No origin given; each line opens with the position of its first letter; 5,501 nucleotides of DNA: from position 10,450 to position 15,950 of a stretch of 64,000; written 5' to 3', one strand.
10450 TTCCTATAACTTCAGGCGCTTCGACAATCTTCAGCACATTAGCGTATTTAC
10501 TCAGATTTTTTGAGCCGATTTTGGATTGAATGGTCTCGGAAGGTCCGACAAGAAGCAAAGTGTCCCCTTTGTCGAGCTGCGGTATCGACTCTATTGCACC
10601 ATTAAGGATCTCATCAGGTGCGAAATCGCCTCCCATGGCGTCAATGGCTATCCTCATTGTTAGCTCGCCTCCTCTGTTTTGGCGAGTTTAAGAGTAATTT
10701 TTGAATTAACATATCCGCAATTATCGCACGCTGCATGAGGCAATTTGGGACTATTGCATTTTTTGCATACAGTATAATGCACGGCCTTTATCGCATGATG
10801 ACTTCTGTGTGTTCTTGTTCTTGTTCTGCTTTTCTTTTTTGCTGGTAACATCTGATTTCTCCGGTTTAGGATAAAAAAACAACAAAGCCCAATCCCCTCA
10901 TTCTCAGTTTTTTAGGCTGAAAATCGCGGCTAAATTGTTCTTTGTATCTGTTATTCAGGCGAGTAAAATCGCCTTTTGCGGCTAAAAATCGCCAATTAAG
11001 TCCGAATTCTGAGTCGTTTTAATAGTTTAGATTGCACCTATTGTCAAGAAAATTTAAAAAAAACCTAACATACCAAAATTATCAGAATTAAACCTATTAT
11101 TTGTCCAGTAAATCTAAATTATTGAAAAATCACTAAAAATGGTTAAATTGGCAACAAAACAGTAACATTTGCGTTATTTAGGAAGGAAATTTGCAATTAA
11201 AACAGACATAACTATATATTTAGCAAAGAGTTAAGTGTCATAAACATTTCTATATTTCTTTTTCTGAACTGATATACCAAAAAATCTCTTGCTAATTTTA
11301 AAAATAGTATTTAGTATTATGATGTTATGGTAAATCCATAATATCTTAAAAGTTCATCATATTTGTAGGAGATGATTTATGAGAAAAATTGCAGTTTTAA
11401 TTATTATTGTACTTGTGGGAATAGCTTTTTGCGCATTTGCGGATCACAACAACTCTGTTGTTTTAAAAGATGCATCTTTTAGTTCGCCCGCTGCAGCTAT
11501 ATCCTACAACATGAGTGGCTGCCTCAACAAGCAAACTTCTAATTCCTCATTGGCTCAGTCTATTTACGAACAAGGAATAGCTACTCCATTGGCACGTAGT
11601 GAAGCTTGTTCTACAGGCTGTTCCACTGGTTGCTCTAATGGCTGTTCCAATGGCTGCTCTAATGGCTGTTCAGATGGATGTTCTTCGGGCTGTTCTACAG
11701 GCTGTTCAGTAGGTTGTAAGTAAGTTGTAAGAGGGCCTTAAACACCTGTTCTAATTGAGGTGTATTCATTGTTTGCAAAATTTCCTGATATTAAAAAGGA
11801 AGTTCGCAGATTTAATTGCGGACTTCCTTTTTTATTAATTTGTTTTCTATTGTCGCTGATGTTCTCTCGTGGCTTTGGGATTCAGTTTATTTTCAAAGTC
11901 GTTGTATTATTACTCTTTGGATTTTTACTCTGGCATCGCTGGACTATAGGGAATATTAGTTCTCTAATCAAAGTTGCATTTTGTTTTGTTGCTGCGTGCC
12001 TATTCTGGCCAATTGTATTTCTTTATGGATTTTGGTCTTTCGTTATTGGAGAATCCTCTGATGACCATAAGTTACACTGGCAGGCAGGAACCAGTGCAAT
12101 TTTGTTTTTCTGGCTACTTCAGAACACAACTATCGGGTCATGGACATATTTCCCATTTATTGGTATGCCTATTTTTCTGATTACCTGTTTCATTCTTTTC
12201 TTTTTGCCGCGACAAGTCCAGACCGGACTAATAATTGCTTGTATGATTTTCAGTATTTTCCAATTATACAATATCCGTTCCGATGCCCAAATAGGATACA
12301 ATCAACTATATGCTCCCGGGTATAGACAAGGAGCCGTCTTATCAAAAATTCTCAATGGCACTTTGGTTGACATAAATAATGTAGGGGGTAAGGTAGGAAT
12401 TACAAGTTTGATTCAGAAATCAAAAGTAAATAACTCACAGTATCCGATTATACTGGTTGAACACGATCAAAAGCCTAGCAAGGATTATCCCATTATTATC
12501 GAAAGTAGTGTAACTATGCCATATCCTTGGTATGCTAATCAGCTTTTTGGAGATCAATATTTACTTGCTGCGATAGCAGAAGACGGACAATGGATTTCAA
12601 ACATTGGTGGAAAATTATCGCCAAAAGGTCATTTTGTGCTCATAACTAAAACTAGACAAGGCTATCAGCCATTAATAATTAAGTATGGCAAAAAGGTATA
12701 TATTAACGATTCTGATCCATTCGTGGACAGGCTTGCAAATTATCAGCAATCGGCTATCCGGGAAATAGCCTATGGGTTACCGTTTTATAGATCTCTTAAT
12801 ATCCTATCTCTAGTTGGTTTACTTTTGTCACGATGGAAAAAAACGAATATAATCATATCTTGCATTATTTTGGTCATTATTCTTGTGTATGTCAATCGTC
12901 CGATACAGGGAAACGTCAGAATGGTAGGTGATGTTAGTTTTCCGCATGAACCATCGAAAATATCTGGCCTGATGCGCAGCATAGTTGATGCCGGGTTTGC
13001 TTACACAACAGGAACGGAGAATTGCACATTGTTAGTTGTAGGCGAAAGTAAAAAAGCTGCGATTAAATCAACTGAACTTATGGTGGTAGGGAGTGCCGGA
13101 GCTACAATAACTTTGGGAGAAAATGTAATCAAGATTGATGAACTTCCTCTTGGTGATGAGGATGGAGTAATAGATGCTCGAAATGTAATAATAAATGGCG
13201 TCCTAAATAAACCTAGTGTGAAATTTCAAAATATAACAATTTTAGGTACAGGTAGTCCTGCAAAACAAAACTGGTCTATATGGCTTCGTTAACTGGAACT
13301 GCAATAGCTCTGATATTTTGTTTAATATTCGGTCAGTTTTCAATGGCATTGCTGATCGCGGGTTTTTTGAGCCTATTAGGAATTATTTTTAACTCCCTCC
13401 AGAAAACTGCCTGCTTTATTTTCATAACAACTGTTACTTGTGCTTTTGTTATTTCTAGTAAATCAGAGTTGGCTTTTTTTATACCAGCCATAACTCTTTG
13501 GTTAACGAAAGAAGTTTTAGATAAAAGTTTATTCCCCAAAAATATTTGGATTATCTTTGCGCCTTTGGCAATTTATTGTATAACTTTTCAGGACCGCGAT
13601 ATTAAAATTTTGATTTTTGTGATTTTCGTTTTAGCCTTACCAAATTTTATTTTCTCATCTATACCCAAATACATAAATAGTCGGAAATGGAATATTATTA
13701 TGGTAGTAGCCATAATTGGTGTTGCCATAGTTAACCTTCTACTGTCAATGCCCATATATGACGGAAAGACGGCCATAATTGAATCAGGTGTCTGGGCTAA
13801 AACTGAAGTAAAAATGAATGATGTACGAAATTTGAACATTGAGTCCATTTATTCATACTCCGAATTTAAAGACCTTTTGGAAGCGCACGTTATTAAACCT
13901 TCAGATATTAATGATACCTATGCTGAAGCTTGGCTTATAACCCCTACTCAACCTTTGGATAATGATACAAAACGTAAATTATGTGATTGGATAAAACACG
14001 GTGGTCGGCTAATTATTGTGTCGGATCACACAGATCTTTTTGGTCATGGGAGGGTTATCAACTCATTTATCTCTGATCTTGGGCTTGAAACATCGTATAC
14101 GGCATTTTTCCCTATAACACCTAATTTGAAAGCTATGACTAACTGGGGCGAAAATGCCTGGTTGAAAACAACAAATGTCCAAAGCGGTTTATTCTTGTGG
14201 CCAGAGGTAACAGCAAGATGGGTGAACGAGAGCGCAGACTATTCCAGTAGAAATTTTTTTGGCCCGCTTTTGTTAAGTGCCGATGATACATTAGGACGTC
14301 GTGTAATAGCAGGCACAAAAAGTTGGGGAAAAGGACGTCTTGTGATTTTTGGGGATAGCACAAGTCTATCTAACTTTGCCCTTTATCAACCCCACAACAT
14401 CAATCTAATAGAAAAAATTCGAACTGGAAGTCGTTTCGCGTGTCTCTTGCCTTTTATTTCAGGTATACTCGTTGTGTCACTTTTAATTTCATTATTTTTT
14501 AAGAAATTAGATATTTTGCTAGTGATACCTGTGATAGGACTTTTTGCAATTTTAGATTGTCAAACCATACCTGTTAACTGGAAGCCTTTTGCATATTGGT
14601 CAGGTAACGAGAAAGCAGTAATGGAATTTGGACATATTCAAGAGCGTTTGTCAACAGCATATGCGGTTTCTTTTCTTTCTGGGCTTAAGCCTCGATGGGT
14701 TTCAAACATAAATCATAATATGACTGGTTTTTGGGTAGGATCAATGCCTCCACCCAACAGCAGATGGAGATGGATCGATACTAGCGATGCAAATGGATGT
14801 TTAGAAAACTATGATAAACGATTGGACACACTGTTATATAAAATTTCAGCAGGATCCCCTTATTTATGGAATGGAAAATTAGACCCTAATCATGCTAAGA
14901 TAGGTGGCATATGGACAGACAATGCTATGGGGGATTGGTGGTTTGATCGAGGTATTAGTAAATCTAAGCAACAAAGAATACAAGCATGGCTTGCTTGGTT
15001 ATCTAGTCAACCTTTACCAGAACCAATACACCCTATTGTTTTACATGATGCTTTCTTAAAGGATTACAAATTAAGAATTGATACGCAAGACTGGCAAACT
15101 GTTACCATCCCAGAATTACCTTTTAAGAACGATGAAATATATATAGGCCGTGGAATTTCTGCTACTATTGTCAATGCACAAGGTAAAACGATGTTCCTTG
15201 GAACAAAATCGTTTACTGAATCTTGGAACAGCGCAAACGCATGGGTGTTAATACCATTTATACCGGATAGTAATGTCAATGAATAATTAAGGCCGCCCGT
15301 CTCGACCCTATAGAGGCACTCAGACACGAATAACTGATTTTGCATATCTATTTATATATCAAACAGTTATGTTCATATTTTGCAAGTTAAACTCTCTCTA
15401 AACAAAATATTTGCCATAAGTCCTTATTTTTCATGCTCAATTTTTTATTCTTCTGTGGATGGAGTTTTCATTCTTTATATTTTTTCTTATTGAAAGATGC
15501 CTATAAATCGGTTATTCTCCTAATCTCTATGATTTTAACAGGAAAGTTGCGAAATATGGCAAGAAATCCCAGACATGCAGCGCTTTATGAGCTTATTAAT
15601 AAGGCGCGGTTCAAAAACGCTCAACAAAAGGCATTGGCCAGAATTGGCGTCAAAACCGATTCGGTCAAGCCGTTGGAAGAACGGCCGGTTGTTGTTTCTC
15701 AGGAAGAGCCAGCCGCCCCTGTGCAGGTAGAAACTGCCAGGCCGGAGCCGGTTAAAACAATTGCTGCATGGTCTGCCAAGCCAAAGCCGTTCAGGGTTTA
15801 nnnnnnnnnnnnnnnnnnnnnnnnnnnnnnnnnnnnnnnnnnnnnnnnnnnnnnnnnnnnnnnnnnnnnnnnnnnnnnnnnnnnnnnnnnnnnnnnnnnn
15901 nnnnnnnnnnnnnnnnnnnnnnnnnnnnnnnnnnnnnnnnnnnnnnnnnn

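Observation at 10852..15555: Low-GC three-gene cassette: Cys-repeat secreted protein plus two large uncharacterised polytopic membrane proteins (candidate novel envelope system)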

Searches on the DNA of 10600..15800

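Call 53: search_rna_families(source=window, start=10600, end=15800, threshold=evalue, max_evalue=1)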
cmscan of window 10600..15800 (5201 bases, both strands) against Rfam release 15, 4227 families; matches with E-value up to 1: 4.
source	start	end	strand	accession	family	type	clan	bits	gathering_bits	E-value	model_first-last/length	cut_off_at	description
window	11763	11832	+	RF00506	Thr_leader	Cis-reg; leader;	-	28.5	55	0.025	1-118/118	no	Threonine operon leader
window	11793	11853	-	RF00506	Thr_leader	Cis-reg; leader;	-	26.4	55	0.079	1-118/118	no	Threonine operon leader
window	11768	11845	+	RF02621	BSnc120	Gene; sRNA;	-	24.3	114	0.031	1-88/88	no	Brucella sRNA 120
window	11790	11835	+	RF04255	MIR8001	Gene; miRNA;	-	23.3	90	0.48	7-59/67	no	MIR8001 microRNA precursor family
